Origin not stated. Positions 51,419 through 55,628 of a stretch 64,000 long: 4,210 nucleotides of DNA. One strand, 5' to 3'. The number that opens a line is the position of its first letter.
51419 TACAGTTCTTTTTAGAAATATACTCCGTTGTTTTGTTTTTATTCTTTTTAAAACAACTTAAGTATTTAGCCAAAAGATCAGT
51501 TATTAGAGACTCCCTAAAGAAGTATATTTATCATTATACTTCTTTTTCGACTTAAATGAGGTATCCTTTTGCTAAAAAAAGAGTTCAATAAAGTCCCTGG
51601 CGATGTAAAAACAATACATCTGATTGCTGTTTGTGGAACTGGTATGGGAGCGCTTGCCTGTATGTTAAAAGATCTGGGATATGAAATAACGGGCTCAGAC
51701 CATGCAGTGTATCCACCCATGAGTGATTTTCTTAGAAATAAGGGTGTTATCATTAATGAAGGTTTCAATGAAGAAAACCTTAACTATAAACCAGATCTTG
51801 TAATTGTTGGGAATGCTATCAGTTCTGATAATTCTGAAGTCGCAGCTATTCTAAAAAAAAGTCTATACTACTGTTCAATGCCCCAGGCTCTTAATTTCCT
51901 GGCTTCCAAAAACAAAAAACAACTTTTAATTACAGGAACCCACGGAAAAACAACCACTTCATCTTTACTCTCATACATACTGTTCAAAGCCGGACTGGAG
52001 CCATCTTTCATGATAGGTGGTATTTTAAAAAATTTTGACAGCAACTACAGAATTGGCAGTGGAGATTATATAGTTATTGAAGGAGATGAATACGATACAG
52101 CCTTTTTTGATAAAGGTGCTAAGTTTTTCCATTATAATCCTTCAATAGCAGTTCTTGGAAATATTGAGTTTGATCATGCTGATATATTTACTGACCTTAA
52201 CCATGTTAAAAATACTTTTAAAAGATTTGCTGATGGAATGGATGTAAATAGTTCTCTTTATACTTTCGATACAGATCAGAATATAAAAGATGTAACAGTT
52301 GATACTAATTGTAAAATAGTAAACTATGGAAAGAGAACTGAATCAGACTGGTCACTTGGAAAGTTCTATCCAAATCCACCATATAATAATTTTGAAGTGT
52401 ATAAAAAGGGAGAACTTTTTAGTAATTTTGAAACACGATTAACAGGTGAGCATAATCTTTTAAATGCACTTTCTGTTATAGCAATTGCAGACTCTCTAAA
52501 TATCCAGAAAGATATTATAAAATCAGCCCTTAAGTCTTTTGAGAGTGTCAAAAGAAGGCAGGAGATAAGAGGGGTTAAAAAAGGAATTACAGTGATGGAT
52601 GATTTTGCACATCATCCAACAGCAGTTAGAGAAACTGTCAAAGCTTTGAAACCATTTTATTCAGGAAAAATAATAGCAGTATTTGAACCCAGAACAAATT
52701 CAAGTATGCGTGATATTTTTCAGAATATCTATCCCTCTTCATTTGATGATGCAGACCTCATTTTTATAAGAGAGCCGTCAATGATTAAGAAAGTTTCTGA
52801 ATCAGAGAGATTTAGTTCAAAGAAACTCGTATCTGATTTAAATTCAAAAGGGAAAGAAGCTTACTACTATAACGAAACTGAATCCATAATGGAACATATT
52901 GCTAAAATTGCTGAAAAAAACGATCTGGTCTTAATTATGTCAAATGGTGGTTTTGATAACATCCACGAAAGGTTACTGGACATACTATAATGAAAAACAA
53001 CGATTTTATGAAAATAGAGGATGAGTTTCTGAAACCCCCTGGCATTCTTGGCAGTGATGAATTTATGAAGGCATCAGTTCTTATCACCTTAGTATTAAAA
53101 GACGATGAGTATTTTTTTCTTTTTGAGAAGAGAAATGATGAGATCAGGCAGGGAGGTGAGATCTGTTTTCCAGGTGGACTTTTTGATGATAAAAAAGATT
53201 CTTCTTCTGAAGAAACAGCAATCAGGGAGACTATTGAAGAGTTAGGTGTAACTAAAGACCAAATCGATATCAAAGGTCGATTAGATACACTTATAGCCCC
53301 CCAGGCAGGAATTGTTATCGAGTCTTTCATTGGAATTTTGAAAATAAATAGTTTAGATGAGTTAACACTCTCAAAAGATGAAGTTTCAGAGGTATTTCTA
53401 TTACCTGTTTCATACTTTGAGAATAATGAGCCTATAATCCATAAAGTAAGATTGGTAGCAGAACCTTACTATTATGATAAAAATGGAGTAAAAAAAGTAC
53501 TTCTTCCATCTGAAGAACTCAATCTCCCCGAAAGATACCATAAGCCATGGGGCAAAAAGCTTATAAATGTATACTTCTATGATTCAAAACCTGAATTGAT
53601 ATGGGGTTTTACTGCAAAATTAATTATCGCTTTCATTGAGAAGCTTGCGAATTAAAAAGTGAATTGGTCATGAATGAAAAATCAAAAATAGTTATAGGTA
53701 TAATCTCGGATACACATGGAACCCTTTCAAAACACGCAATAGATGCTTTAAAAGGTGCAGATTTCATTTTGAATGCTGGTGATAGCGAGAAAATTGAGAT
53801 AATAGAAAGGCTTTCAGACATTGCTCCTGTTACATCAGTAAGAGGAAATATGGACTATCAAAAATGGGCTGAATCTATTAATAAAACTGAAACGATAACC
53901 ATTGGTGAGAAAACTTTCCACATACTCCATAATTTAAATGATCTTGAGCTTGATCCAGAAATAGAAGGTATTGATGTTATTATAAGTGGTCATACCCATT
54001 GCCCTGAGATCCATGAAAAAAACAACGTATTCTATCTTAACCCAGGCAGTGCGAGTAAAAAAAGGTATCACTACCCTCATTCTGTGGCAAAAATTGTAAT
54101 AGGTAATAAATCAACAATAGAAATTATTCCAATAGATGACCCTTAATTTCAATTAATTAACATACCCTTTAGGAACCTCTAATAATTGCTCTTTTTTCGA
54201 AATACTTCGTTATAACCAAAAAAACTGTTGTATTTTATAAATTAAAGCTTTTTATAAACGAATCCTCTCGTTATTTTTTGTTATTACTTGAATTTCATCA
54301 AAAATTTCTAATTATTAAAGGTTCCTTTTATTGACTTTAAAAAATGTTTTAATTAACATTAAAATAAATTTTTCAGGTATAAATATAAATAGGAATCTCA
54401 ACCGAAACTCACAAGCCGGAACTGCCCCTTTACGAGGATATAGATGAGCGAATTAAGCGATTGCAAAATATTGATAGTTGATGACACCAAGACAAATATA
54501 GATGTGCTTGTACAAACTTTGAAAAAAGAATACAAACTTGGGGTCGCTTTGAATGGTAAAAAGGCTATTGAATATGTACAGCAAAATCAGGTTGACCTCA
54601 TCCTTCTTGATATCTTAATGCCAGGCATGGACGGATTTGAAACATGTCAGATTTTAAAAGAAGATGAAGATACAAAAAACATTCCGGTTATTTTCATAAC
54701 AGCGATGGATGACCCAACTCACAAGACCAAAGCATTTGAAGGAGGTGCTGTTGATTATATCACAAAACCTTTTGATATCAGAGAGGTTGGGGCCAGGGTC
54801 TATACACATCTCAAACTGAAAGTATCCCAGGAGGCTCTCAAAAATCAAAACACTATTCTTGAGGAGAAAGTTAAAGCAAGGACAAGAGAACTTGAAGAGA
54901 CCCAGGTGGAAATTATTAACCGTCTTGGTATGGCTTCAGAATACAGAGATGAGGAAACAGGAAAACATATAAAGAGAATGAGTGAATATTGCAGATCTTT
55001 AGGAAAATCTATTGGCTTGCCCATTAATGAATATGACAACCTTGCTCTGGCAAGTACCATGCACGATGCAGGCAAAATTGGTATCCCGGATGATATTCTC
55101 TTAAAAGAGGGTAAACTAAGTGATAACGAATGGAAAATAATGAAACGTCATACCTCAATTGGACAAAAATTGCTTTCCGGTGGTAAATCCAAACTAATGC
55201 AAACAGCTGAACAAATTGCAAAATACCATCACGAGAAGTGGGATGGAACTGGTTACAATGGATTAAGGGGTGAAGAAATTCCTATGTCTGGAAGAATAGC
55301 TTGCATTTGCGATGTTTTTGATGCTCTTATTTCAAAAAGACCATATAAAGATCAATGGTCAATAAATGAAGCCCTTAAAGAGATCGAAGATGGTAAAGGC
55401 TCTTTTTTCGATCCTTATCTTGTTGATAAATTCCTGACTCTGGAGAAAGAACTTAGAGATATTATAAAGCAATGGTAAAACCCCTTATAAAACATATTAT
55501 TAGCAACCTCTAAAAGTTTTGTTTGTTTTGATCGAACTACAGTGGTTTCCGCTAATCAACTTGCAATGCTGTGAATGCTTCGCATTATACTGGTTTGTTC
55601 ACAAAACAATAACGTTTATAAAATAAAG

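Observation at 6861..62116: Dense family of MITE-like elements with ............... inverted termini and 4-bp AT-only target duplications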

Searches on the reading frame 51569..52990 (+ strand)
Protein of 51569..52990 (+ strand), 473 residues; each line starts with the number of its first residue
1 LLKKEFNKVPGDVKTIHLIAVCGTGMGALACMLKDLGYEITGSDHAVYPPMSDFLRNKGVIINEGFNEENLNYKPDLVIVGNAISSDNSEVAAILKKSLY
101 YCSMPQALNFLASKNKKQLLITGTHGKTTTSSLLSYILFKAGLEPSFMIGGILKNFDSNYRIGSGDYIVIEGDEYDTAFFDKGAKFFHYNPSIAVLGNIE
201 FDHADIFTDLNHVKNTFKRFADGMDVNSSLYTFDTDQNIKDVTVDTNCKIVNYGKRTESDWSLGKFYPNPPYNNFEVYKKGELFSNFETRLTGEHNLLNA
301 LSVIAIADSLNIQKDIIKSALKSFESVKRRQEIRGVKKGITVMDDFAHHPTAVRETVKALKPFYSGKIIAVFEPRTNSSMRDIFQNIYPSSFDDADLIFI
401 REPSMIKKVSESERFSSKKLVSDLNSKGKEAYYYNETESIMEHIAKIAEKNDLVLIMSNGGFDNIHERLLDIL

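Call 71: search_protein_families(library=pfam, proteins=[window:51569-52990:+], max_evalue=0.00001)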
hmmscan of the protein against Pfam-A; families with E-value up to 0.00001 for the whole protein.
window:51569-52990:+ (473 aa): 3 families
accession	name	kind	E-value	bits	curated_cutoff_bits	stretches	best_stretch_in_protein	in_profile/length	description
PF08245.18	Mur_ligase_M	-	1.1e-20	74.9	24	1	121-307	1-200/200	Mur ligase middle domain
PF02875.26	Mur_ligase_C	-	3.1e-18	67.3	28.4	1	329-460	1-127/127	Mur ligase, glutamate ligase domain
PF01225.30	Mur_ligase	-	1.2e-17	64.5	21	1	15-114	1-93/95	Mur ligase family, catalytic domain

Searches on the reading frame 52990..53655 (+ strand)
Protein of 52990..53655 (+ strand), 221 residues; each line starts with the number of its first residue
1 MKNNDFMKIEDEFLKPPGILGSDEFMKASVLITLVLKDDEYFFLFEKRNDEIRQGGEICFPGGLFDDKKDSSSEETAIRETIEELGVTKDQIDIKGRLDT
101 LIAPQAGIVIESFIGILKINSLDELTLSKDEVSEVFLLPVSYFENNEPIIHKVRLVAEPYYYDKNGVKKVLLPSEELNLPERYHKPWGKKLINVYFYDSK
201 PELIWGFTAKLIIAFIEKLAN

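Call 71: search_protein_families(library=pfam, proteins=[window:52990-53655:+], max_evalue=0.00001)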
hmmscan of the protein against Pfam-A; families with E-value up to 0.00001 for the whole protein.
window:52990-53655:+ (221 aa): 1 family
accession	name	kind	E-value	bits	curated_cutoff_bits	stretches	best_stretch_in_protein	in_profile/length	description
PF00293.34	NUDIX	-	1.7e-07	31.8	21.1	1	30-137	6-112/134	NUDIX domain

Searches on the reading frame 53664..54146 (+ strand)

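Call 71: search_protein_families(library=pfam, proteins=[window:53664-54146:+], max_evalue=0.00001)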
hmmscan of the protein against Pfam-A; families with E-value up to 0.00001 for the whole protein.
window:53664-54146:+ (160 aa): 2 families
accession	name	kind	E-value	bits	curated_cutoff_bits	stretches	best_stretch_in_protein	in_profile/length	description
PF12850.12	Metallophos_2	-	5.8e-28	98.3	27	1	11-142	3-147/154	Calcineurin-like phosphoesterase superfamily domain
PF00149.33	Metallophos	-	1.3e-06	29.4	21.5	0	10-70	2-77/191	Calcineurin-like phosphoesterase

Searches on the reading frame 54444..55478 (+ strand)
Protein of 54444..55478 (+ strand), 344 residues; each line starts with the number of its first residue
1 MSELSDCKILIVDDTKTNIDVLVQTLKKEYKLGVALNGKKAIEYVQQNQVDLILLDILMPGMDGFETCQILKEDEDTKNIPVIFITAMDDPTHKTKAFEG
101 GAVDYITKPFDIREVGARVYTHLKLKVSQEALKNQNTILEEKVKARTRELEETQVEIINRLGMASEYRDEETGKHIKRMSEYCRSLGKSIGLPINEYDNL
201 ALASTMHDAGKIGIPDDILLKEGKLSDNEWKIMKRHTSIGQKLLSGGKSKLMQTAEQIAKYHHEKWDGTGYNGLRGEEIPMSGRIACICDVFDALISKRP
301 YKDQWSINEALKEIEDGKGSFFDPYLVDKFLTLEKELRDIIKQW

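Call 71: search_protein_families(library=pfam, proteins=[window:54444-55478:+], max_evalue=0.00001)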
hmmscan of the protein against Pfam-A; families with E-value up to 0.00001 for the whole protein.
window:54444-55478:+ (344 aa): 3 families
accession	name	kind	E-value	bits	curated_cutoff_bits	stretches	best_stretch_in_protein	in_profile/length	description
PF13487.12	HD_5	-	1.7e-30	106.4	27.2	1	168-325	10-169/170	HD domain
PF00072.30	Response_reg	-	8.5e-29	100.4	30.2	1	9-118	1-109/111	Response regulator receiver domain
PF01966.28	HD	-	1.3e-15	58.1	22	1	173-294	2-115/116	HD domain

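Call 78: find_encoding_contigs(protein=window:54444-55478:+, flank=4000, max_places=4)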
Protein window:54444-55478:+ (344 aa): 1 contig read that carries it; 1 place shown.
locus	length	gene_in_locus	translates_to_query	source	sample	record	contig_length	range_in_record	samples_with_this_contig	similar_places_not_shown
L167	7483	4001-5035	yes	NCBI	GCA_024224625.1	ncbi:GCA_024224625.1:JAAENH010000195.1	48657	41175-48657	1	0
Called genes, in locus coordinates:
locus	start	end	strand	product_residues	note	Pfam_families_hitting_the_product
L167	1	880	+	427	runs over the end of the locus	PF00202:Aminotran_3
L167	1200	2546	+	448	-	PF01225:Mur_ligase, PF08245:Mur_ligase_M, PF02875:Mur_ligase_C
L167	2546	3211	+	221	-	PF00293:NUDIX (weak)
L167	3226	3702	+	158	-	PF00149:Metallophos (faint), PF12850:Metallophos_2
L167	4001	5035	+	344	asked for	PF00072:Response_reg, PF13487:HD_5, PF01966:HD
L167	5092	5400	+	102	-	PF03551:PadR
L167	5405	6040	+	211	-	PF02463:SMC_N, PF00005:ABC_tran, PF13304:AAA_21 (faint)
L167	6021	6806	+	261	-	PF03649:UPF0014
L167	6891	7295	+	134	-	PF04677:CwfJ_C_1 (weak), PF11969:DcpS_C, PF01230:HIT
